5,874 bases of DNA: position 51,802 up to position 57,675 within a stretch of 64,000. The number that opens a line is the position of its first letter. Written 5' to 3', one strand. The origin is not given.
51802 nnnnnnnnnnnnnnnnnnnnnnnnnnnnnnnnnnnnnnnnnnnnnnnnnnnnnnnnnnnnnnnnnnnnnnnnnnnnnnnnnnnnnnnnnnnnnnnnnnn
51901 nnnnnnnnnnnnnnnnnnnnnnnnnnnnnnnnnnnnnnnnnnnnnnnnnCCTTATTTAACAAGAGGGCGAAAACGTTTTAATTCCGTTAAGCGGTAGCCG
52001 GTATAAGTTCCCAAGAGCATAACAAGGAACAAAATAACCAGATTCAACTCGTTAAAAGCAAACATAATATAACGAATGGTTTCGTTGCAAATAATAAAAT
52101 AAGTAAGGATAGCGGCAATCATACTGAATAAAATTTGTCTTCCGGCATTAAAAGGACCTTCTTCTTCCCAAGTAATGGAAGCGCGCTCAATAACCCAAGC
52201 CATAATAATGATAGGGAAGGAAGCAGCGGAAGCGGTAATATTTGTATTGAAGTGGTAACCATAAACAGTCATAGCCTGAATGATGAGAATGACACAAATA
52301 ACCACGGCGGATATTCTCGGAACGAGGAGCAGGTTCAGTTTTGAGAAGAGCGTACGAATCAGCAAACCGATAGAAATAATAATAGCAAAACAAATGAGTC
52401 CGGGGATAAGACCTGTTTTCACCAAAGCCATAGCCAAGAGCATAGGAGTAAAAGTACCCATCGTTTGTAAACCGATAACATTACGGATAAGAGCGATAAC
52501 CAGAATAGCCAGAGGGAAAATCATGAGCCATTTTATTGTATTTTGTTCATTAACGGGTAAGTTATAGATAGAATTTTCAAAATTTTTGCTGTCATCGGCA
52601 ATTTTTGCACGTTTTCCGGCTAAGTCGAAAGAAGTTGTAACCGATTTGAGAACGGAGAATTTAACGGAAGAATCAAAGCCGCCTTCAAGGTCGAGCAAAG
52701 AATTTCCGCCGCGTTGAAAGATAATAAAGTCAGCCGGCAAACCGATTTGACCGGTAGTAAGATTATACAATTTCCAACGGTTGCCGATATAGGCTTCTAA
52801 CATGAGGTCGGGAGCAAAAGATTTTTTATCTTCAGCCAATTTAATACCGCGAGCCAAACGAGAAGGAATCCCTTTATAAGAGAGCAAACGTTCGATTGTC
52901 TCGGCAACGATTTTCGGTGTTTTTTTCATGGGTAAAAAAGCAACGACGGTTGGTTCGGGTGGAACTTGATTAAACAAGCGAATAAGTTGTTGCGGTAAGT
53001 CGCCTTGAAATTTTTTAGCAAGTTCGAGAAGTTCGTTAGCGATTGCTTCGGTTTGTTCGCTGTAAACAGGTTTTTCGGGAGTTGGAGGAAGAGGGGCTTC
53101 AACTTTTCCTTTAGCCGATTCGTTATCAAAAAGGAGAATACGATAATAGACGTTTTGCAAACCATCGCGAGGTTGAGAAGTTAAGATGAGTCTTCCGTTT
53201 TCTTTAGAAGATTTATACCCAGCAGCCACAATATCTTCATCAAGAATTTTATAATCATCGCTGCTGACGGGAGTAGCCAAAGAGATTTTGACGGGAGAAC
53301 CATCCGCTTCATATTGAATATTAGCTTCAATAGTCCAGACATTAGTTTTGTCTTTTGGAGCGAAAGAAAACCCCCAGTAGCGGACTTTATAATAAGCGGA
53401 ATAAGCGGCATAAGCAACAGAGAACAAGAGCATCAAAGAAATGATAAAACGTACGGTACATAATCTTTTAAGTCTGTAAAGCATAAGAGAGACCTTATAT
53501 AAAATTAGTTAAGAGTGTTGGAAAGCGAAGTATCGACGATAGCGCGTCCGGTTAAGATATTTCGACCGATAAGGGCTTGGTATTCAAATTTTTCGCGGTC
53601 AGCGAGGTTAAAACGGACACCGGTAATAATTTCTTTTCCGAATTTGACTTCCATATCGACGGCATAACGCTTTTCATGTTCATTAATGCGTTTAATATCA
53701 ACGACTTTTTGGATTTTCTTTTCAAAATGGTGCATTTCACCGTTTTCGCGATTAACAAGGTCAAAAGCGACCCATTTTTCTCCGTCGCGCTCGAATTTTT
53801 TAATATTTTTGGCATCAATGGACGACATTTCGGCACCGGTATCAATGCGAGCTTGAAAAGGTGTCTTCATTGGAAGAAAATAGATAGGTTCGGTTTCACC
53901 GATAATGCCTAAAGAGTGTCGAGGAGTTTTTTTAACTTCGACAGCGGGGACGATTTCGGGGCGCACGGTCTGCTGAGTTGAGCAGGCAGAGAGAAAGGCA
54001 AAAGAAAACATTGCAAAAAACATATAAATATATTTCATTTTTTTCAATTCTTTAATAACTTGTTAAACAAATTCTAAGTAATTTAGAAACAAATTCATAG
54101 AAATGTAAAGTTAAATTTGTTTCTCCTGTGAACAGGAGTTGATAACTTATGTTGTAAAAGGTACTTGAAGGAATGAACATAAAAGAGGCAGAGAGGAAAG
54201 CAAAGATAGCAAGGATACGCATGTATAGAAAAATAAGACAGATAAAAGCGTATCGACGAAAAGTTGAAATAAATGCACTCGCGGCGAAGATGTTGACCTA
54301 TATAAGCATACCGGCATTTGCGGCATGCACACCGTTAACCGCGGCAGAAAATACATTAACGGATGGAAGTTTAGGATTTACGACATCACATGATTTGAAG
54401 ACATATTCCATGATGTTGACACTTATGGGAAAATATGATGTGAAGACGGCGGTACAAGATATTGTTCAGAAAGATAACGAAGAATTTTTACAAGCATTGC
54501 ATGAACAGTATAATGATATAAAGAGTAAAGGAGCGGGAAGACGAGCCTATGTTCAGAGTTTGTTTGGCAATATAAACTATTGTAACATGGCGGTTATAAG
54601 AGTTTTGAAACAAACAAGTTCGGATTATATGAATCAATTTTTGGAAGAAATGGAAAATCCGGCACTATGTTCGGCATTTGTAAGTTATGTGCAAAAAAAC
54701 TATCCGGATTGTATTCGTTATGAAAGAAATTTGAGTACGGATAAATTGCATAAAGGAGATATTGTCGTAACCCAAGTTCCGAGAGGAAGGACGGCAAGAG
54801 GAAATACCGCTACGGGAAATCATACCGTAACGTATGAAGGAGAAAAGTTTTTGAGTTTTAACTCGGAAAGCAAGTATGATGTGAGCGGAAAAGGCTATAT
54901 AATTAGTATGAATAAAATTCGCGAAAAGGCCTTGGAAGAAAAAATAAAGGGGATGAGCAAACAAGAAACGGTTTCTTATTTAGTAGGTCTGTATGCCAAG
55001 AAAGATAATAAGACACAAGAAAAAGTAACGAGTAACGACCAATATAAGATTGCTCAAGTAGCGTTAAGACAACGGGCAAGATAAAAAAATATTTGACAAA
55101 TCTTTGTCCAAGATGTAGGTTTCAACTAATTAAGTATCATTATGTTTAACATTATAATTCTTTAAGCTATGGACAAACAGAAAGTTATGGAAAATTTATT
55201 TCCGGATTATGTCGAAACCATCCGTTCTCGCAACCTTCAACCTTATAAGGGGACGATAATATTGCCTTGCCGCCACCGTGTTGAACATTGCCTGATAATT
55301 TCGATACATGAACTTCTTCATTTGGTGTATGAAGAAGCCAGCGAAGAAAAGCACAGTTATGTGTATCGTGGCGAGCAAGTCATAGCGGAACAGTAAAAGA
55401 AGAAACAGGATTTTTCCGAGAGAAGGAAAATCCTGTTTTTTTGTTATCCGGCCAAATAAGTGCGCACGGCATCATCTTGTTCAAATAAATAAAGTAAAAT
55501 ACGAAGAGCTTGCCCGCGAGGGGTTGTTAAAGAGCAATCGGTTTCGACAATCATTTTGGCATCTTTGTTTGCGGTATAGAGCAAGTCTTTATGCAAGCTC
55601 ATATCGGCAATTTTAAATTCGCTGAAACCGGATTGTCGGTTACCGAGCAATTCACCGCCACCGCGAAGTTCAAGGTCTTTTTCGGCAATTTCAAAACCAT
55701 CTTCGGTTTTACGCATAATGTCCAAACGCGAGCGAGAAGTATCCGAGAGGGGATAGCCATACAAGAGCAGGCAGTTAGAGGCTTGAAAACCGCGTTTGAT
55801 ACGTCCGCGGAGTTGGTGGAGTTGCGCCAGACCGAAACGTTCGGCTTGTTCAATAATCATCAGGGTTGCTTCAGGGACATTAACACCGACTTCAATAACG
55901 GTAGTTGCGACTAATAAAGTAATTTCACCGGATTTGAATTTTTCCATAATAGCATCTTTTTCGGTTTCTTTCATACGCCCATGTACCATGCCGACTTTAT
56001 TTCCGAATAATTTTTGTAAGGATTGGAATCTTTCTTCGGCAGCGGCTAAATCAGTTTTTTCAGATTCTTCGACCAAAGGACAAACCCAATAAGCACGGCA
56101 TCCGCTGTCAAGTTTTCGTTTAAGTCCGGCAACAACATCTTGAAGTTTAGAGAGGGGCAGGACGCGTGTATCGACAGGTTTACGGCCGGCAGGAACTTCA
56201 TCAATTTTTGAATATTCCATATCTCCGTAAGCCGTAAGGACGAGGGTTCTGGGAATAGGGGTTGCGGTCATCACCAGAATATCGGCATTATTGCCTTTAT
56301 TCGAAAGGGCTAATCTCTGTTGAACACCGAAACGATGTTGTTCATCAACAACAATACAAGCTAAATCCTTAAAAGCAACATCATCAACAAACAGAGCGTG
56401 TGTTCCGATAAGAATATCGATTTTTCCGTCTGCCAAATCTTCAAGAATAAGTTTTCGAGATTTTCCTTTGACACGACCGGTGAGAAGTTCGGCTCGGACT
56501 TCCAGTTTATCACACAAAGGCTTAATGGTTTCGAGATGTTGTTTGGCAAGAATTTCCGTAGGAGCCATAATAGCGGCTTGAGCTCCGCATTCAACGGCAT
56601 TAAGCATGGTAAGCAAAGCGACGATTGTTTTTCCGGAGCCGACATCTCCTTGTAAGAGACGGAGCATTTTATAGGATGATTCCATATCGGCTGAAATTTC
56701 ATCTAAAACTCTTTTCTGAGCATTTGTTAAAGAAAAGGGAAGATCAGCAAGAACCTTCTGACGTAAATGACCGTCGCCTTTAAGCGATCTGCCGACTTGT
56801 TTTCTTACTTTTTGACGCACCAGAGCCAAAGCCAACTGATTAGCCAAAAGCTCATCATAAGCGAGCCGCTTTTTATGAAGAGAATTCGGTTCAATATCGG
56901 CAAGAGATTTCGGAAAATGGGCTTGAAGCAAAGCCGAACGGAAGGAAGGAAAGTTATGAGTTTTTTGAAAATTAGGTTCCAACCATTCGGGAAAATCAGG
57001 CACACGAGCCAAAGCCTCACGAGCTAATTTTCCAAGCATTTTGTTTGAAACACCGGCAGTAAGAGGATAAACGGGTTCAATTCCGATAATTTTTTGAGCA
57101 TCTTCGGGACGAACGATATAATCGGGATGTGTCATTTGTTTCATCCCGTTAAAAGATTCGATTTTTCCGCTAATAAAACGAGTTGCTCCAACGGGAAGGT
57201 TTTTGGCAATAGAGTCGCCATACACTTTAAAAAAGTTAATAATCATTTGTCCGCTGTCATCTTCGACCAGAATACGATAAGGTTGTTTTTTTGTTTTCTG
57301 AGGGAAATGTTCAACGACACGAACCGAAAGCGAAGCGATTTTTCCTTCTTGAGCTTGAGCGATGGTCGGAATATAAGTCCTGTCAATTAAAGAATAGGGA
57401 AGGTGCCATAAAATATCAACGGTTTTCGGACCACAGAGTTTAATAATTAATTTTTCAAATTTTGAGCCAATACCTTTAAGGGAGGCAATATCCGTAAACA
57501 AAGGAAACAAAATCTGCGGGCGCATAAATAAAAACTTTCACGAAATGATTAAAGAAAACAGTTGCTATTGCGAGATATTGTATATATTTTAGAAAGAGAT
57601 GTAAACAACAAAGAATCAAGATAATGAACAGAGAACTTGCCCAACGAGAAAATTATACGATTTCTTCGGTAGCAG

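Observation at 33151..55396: Dispersed family of self-contained promoter/leader/ORF/terminator cassettes lacking Shine-Dalgarno sites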

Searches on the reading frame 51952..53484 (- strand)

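Call 22: search_protein_families(library=pfam, proteins=[window:51952-53484:-], max_evalue=0.001)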
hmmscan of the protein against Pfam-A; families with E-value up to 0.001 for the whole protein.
window:51952-53484:- (510 aa): 2 families
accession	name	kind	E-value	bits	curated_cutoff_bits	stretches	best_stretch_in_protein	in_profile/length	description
PF14402.11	7TM_transglut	-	6.9e-81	271.8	25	1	262-508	2-247/248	7 transmembrane helices usually fused to an inactive transglutaminase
PF14400.11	Transglut_i_TM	-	5.4e-25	88.7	25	1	32-175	1-149/161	Inactive transglutaminase fused to 7 transmembrane helices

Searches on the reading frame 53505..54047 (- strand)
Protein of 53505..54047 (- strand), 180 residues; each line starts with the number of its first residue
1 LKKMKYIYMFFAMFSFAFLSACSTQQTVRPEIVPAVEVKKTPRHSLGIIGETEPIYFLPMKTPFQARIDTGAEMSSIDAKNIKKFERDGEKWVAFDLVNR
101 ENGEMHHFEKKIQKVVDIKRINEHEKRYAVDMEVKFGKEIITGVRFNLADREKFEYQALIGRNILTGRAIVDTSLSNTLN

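Call 22: search_protein_families(library=pfam, proteins=[window:53505-54047:-], max_evalue=0.001)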
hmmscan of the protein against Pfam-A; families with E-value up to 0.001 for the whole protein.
window:53505-54047:- (180 aa): 1 family
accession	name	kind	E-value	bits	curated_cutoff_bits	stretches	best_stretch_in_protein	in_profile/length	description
PF05618.17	Zn_protease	-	9.5e-30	103.7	27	1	48-176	1-132/138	Putative ATP-dependent zinc protease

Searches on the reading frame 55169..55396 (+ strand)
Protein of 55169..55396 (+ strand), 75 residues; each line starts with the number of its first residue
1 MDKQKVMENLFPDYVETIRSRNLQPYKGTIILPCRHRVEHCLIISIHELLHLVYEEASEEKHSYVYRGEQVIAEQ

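Call 4: search_protein_families(library=pfam, proteins=[window:55169-55396:+], max_evalue=0.01)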
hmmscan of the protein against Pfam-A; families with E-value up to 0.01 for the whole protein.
window:55169-55396:+ (75 aa): 0 families

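Call 5: search_protein_families(library=ncbifam, proteins=[window:55169-55396:+], max_evalue=0.01)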
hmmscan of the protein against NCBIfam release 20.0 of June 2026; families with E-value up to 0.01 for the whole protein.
window:55169-55396:+ (75 aa): 0 families

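Call 19: search_protein_families(library=phrogs, proteins=[window:55169-55396:+], max_evalue=0.01)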
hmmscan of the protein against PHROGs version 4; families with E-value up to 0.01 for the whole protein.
window:55169-55396:+ (75 aa): 0 families

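Call 20: search_protein_families(library=padloc, proteins=[window:55169-55396:+], max_evalue=0.01)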
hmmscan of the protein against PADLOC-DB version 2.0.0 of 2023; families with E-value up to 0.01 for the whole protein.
window:55169-55396:+ (75 aa): 0 families

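Call 37: search_protein_families(library=pfam, proteins=[window:55169-55396:+], max_evalue=10)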
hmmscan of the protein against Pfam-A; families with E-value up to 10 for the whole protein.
window:55169-55396:+ (75 aa): 1 family
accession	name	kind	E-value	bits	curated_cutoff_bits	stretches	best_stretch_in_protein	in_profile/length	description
PF21639.3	ORC5_lid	-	0.18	12.3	27.1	1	5-25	25-45/60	ORC5, lid domain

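Call 50: find_encoding_contigs(protein=window:55169-55396:+, flank=6000, max_places=8)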
Protein window:55169-55396:+ (75 aa): 23 contigs read that carry it; 7 places shown.
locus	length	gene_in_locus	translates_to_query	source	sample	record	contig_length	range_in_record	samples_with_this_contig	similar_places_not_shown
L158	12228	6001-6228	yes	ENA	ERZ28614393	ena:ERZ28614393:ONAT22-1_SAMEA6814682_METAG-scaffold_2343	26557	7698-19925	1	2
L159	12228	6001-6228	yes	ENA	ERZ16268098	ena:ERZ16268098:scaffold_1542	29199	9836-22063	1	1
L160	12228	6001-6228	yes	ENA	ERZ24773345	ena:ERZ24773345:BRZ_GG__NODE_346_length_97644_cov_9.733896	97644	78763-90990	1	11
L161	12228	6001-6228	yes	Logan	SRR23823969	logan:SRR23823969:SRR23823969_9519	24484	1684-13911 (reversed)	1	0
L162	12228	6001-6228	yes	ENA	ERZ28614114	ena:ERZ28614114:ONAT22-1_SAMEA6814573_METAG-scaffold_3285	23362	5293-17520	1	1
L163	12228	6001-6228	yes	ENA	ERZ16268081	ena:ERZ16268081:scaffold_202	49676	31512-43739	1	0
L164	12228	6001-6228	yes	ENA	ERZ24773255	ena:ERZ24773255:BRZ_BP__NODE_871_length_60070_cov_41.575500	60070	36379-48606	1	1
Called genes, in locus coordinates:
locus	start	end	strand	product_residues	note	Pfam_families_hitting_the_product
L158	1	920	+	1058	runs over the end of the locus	PF00873:ACR_tran, PF03176:MMPL, PF02355:SecD_SecF_C (faint), PF03176:MMPL (weak)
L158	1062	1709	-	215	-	PF00160:Pro_isomerase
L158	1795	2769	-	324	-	PF14397:ATPgrasp_ST, PF02655:ATP-grasp_3 (faint), PF08443:RimK (faint), PF14398:ATPgrasp_YheCD (faint), PF02955:GSH-S_ATP (faint)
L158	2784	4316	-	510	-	PF14400:Transglut_i_TM, PF14402:7TM_transglut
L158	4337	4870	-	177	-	PF05618:RimB-like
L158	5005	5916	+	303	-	-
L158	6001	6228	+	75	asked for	-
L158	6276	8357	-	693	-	PF17191:RecG_wedge, PF00270:DEAD, PF04851:ResIII, PF00271:Helicase_C, PF19833:RecG_dom3_C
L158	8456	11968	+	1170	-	PF17757:UvrB_inter, PF02559:CarD_TRCF_RID, PF04851:ResIII, PF00270:DEAD, PF00271:Helicase_C, PF03461:TRCF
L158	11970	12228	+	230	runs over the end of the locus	-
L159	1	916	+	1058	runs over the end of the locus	PF00873:ACR_tran, PF03176:MMPL, PF02355:SecD_SecF_C (faint), PF03176:MMPL (weak)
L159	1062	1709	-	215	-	PF00160:Pro_isomerase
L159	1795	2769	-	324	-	PF14397:ATPgrasp_ST, PF02655:ATP-grasp_3 (faint), PF08443:RimK (faint), PF14398:ATPgrasp_YheCD (faint), PF02955:GSH-S_ATP (faint)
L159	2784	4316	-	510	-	PF14400:Transglut_i_TM, PF14402:7TM_transglut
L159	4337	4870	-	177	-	PF05618:RimB-like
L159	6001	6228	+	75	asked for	-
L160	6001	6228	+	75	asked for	-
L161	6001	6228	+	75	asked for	-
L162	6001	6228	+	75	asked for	-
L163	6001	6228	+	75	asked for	-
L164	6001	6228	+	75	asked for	-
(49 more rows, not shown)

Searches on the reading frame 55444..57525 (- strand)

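Call 22: search_protein_families(library=pfam, proteins=[window:55444-57525:-], max_evalue=0.001)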
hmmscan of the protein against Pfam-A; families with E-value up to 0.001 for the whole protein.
window:55444-57525:- (693 aa): 7 families
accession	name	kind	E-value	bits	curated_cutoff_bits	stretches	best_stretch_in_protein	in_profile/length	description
PF00270.35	DEAD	-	1.8e-25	90.1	26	1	268-427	2-163/167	DEAD/DEAH box helicase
PF00271.37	Helicase_C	-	4.2e-23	82.1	23.5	1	474-578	14-108/110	Helicase conserved C-terminal domain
PF17191.10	RecG_wedge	-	2.5e-13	50.4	23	1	13-174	2-161/162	RecG wedge domain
PF19833.4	RecG_dom3_C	-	6.9e-12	45.7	26.8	1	607-672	1-67/87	ATP-dependent DNA helicase RecG, domain 3, C-terminal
PF04851.21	ResIII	-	5.5e-11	43.1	22.5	1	265-423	3-162/164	Type III restriction enzyme, res subunit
PF01336.31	tRNA_anti-codon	-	4.6e-05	23.7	27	1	71-137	8-73/75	OB-fold nucleic acid binding domain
PF22590.2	Cas3-like_C_2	-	0.00018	22.2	27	1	495-578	14-103/106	CRISPR-associated nuclease/helicase Cas3, C-terminal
